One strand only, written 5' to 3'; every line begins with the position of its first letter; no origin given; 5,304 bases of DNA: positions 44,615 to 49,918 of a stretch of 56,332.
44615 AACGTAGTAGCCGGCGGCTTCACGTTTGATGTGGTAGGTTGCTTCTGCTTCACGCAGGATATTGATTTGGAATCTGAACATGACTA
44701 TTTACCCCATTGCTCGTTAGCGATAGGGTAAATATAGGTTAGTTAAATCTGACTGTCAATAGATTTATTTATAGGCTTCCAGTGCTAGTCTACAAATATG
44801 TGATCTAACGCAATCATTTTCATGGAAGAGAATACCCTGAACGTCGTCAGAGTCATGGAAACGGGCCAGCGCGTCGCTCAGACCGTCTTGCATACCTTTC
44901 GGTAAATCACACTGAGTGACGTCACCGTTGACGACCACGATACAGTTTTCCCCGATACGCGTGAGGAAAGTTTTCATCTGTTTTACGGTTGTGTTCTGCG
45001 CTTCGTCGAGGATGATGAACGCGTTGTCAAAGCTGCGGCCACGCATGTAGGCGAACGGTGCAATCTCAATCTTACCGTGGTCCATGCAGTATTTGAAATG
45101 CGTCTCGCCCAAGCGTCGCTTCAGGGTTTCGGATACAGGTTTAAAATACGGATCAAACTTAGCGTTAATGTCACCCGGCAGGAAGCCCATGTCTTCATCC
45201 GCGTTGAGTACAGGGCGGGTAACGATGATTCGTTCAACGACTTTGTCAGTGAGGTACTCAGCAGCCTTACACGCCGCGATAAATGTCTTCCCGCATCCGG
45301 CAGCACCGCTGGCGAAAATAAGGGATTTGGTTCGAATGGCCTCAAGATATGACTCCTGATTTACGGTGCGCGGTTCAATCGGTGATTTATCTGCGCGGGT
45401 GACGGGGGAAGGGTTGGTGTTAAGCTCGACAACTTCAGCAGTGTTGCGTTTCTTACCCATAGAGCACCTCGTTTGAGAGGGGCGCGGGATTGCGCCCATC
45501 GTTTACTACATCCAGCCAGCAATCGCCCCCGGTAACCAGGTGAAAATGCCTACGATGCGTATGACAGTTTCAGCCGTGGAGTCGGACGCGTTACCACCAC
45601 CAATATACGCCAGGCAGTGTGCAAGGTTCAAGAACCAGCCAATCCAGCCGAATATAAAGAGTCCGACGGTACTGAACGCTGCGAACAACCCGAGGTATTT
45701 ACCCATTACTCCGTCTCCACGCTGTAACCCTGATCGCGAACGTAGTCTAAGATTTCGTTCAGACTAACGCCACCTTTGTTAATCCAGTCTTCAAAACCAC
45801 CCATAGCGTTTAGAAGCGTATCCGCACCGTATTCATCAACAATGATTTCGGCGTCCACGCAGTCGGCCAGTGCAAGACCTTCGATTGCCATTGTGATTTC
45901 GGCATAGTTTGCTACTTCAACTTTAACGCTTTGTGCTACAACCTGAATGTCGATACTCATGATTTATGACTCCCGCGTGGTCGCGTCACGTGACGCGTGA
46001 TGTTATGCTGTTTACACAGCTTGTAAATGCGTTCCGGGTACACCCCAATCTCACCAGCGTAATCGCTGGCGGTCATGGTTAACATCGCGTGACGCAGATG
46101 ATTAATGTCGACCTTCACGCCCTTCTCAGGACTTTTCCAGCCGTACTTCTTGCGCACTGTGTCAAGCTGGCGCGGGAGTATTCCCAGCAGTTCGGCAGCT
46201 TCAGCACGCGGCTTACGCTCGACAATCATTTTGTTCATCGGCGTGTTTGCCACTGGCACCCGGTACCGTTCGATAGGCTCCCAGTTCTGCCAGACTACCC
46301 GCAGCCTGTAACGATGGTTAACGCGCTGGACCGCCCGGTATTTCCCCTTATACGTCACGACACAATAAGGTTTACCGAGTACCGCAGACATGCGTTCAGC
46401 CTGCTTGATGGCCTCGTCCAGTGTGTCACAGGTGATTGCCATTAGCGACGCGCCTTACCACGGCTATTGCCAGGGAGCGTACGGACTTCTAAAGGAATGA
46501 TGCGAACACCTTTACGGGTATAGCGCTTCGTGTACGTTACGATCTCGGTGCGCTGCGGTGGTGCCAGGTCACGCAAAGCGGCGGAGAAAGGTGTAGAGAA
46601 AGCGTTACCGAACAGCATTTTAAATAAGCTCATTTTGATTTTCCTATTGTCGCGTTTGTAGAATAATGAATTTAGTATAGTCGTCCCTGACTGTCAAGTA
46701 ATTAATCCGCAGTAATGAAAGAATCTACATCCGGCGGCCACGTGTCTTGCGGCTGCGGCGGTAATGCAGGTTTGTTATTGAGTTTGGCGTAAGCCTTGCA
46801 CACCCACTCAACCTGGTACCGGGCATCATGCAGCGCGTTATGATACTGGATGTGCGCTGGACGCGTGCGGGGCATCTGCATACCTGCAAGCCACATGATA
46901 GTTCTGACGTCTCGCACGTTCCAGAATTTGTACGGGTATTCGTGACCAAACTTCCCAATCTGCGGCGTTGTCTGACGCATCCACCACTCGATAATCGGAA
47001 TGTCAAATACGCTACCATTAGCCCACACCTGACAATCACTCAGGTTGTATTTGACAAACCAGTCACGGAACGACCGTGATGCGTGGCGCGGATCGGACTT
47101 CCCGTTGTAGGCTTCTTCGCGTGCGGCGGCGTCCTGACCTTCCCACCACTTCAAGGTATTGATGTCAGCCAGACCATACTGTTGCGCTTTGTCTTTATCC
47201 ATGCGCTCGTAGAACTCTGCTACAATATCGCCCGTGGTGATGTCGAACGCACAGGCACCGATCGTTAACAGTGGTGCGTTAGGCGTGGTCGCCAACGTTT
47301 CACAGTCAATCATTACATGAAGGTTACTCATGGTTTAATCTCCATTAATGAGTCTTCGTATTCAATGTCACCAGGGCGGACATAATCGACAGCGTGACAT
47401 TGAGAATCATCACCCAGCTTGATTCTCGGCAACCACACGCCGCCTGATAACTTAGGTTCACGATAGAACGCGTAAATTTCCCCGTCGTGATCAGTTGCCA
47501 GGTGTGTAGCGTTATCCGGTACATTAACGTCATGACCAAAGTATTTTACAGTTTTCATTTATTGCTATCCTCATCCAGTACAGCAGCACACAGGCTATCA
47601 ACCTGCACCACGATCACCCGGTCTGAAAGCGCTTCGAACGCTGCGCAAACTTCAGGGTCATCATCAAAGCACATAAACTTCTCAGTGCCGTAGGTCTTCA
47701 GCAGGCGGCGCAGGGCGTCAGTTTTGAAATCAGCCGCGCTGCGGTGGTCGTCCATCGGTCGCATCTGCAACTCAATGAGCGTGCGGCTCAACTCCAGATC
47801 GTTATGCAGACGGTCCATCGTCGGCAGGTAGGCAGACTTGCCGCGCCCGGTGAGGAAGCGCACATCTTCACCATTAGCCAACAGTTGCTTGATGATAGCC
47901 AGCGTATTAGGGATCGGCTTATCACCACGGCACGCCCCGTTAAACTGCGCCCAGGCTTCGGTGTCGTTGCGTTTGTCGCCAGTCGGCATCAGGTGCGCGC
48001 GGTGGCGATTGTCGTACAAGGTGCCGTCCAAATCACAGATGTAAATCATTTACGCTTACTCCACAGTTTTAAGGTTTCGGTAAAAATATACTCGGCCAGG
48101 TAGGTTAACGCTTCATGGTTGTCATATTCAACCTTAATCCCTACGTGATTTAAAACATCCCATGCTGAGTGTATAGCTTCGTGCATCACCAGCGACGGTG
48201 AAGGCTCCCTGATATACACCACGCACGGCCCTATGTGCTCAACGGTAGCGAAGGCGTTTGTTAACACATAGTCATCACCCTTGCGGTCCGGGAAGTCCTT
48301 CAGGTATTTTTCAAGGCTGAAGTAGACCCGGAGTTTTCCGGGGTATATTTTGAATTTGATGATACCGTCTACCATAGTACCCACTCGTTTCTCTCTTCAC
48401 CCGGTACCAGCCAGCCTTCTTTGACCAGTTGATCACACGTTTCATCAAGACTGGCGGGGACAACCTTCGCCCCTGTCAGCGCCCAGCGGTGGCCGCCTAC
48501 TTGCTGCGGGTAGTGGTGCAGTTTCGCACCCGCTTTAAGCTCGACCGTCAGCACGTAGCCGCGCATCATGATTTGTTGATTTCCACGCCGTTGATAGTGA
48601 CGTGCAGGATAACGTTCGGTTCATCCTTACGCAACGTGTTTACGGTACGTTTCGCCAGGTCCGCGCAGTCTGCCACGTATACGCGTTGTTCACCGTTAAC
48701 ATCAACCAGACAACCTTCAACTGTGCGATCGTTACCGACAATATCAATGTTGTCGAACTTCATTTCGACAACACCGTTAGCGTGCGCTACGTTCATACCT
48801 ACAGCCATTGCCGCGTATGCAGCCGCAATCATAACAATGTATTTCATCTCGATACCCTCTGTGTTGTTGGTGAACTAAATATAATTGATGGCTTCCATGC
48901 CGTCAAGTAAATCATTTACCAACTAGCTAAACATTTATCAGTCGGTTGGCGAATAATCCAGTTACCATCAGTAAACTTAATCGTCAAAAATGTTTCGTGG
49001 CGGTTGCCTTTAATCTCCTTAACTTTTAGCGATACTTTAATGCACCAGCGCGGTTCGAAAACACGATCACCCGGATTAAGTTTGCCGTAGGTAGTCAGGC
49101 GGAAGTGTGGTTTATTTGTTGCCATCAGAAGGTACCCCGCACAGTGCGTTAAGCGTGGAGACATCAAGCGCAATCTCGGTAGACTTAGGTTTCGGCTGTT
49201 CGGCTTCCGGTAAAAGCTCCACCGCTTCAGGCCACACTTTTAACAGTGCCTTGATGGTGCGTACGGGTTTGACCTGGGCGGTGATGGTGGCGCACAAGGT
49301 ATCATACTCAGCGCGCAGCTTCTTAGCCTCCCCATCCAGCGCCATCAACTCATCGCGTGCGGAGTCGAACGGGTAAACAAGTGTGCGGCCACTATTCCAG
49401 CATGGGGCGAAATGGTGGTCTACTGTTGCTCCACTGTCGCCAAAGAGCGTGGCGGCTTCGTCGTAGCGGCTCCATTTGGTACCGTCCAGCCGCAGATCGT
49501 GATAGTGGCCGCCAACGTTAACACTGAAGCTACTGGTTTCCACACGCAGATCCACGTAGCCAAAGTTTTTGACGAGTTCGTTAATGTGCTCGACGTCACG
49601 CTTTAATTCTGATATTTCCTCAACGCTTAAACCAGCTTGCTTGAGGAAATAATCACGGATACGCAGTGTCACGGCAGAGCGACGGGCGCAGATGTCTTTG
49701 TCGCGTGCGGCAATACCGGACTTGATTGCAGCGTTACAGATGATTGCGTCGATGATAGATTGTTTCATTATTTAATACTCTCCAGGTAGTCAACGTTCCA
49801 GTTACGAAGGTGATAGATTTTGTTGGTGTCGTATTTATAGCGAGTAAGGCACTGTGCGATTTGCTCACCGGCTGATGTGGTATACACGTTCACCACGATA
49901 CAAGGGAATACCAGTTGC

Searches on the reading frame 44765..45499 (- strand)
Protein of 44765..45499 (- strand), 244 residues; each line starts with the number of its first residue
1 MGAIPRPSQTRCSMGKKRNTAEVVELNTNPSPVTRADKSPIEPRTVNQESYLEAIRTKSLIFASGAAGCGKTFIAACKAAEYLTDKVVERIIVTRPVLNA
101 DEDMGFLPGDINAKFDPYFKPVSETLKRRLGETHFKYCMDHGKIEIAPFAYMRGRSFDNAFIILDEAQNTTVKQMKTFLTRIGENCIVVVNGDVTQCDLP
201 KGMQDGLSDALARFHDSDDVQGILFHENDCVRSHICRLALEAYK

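Call 76: search_protein_families(library=pfam, max_evalue=0.01, proteins=[window:44765-45499:-])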
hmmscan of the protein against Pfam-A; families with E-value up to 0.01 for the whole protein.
window:44765-45499:- (244 aa): 6 families
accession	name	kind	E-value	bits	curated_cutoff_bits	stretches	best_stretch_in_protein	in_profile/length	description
PF02562.22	PhoH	-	4.4e-76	255.4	27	1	41-244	2-205/205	PhoH-like protein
PF13245.12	AAA_19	-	8.6e-09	36.1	25.1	1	53-196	6-128/134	AAA domain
PF13604.12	AAA_30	-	6.5e-05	23.2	27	1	47-197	5-128/191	AAA domain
PF13401.12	AAA_22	-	0.00021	22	27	1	56-178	2-104/130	AAA domain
PF00270.35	DEAD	-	0.0033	17.6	26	0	47-96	3-53/167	DEAD/DEAH box helicase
PF00580.27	UvrD-helicase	-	0.0084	16.3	23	0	47-87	4-42/271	UvrD/REP helicase N-terminal domain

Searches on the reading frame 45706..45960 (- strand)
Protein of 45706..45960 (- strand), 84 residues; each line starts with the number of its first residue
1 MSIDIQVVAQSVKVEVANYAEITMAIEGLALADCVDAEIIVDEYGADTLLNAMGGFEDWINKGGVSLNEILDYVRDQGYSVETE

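Call 76: search_protein_families(library=pfam, max_evalue=0.01, proteins=[window:45706-45960:-])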
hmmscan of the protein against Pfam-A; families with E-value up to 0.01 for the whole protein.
window:45706-45960:- (84 aa): 1 family
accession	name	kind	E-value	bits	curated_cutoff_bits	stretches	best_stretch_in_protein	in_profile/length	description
PF25638.1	DUF5983_N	-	0.0089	16.1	27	0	64-80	25-41/56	Family of unknown function (DUF5983) N-terminal domain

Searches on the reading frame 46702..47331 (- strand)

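Call 76: search_protein_families(library=pfam, max_evalue=0.01, proteins=[window:46702-47331:-])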
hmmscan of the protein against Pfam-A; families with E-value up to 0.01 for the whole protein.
window:46702-47331:- (209 aa): 1 family
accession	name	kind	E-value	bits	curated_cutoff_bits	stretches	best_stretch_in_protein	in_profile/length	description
PF16473.11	Rv2179c-like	-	8e-41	140.1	27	1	5-177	2-173/177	3'-5' exoribonuclease Rv2179c-like domain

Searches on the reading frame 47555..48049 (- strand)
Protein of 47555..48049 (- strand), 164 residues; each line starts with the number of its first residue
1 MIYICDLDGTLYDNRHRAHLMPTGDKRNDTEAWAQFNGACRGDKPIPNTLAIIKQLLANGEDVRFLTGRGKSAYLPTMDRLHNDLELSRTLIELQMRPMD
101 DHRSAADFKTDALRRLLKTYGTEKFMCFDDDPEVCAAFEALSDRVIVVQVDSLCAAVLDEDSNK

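Call 76: search_protein_families(library=pfam, max_evalue=0.01, proteins=[window:47555-48049:-])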
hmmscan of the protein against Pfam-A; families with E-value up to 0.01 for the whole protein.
window:47555-48049:- (164 aa): 4 families
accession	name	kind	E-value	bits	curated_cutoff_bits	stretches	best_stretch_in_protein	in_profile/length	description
PF03767.20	Acid_phosphat_B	-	6.2e-08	32.9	27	1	2-119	79-194/230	HAD superfamily, subfamily IIIB (Acid phosphatase)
PF25109.1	HAD_PNKP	-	3e-07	31.1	27.6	1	2-150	3-138/143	Polynucleotide kinase PNKP phosphatase domain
PF10307.15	HAD_SAK_1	-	0.00031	21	25.6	1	66-141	81-160/203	HAD domain family 1 in Swiss Army Knife RNA repair proteins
PF13344.12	Hydrolase_6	-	0.0055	17.2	27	0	4-81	2-51/101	Haloacid dehalogenase-like hydrolase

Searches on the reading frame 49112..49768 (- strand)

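Call 75: search_protein_families(library=pfam, max_evalue=0.01, proteins=[window:49112-49768:-])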
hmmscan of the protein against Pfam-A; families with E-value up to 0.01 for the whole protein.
window:49112-49768:- (218 aa): 1 family
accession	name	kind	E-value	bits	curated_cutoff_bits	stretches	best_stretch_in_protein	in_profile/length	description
PF18757.6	Nmad5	-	2e-26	93.8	27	1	3-213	5-206/206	Nucleotide modification associated domain 5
